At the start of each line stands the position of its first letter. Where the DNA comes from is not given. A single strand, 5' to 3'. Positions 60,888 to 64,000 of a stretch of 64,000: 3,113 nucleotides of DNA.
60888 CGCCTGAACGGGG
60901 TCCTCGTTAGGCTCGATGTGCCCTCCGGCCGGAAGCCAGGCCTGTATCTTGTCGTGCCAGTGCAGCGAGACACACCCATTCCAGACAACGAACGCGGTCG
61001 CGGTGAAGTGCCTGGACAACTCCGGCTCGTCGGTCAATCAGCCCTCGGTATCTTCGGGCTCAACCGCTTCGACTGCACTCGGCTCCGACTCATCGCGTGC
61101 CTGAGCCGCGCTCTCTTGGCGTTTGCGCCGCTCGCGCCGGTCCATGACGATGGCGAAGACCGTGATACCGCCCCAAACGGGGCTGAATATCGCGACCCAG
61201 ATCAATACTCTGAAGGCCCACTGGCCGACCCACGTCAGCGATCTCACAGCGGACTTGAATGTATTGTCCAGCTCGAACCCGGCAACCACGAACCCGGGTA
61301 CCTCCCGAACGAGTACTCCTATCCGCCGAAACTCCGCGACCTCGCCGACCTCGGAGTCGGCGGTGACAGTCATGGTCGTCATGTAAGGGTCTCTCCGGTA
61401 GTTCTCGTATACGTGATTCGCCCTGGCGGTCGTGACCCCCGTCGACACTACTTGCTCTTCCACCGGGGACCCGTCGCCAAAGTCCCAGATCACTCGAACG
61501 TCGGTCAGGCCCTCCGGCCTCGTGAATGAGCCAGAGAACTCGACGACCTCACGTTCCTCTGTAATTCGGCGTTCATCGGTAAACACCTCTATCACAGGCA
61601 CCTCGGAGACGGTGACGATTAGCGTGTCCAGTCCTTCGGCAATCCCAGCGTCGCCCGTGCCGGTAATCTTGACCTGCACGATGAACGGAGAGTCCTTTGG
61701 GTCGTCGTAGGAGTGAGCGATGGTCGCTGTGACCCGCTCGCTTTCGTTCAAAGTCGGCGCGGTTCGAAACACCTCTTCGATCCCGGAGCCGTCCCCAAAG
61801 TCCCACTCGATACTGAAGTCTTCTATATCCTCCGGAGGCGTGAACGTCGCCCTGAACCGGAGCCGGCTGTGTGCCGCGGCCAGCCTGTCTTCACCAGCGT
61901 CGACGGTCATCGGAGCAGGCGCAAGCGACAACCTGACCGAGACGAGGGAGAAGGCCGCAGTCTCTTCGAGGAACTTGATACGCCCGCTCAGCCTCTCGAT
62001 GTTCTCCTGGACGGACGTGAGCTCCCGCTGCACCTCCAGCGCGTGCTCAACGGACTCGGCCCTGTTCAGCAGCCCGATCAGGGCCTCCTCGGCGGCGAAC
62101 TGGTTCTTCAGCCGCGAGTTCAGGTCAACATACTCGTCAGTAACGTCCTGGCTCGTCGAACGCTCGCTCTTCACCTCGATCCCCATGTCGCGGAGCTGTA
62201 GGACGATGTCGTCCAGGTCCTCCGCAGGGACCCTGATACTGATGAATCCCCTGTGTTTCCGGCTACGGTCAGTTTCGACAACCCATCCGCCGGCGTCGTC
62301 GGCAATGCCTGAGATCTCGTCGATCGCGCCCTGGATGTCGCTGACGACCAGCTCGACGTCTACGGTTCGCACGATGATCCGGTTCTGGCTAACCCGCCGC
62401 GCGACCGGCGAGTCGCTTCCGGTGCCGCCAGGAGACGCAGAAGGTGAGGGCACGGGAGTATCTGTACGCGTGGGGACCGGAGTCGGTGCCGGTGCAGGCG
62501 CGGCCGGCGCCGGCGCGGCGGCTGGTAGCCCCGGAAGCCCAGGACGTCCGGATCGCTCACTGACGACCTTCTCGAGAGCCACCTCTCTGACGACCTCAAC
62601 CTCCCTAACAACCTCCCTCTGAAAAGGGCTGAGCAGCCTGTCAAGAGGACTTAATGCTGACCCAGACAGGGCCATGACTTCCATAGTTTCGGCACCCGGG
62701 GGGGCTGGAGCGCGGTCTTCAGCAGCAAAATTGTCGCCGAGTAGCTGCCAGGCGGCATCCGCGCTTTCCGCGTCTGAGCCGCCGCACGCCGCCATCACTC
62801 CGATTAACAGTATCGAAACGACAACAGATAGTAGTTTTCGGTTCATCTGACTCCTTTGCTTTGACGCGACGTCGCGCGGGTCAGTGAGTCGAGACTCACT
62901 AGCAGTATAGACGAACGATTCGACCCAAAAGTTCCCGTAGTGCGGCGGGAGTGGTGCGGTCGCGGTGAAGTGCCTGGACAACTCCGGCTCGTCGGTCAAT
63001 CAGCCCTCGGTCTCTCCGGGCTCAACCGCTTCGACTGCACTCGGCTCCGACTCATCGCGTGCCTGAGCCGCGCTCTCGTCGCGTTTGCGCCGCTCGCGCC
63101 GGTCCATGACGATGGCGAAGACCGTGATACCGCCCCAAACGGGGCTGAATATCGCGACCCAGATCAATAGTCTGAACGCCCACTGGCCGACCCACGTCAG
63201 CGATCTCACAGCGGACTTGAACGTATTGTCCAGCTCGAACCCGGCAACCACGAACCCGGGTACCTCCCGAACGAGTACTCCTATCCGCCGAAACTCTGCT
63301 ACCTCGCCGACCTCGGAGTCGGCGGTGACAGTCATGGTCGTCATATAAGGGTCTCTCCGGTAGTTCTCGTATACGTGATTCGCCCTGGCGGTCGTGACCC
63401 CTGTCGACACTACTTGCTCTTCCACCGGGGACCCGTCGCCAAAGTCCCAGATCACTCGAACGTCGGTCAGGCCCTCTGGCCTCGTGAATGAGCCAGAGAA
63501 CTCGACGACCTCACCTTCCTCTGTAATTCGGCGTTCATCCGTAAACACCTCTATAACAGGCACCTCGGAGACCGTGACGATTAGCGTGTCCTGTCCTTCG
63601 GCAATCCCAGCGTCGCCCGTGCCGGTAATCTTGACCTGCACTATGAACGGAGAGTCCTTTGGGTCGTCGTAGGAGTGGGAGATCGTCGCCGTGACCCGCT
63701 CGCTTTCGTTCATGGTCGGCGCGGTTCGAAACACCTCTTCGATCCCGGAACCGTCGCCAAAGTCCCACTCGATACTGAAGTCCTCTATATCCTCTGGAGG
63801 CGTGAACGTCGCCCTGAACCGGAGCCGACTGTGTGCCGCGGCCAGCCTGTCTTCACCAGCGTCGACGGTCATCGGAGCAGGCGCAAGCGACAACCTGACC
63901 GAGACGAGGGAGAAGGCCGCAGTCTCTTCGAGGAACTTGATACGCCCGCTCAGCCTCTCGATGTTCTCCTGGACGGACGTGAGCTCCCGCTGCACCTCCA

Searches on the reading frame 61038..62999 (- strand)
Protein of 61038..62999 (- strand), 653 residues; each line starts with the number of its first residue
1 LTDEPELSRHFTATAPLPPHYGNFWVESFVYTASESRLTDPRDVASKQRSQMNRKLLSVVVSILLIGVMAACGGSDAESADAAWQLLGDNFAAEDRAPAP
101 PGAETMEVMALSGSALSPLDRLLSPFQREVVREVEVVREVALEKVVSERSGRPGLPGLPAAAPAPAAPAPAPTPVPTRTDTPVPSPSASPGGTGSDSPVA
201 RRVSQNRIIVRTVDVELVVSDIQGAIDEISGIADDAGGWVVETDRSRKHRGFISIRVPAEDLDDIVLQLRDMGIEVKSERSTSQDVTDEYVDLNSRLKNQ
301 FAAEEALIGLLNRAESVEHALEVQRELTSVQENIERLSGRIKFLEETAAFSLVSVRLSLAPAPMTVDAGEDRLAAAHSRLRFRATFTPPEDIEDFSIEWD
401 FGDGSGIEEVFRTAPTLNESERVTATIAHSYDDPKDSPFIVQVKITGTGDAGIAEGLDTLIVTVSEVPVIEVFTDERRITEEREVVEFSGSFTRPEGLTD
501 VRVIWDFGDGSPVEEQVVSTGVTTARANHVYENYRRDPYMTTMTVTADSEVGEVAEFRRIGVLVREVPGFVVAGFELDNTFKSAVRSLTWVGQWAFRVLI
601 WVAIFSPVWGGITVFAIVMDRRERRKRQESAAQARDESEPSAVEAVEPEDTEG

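Call 54: search_protein_families(library=pfam, proteins=[window:61038-62999:-], max_evalue=0.00001)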
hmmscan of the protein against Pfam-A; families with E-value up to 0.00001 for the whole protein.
window:61038-62999:- (653 aa): 3 families
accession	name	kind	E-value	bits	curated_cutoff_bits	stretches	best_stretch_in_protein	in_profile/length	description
PF14257.11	DUF4349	-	8.8e-36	123.7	27.7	1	208-363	2-160/213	Domain of unknown function (DUF4349)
PF18911.6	PKD_4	-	6.3e-16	58.6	27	2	468-553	4-76/85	PKD domain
PF00801.26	PKD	-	2.4e-06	27.9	23.5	0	486-532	17-54/80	PKD domain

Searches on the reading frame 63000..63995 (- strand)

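Call 54: search_protein_families(library=pfam, proteins=[window:63000-63995:-], max_evalue=0.00001)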
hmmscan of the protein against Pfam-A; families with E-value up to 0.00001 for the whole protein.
window:63000-63995:- (331 aa): 2 families
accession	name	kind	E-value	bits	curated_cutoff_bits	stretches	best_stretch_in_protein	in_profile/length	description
PF18911.6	PKD_4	-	7.6e-18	64.8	27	2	146-231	4-76/85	PKD domain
PF00801.26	PKD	-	8.6e-08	32.5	23.5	0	157-211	10-55/80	PKD domain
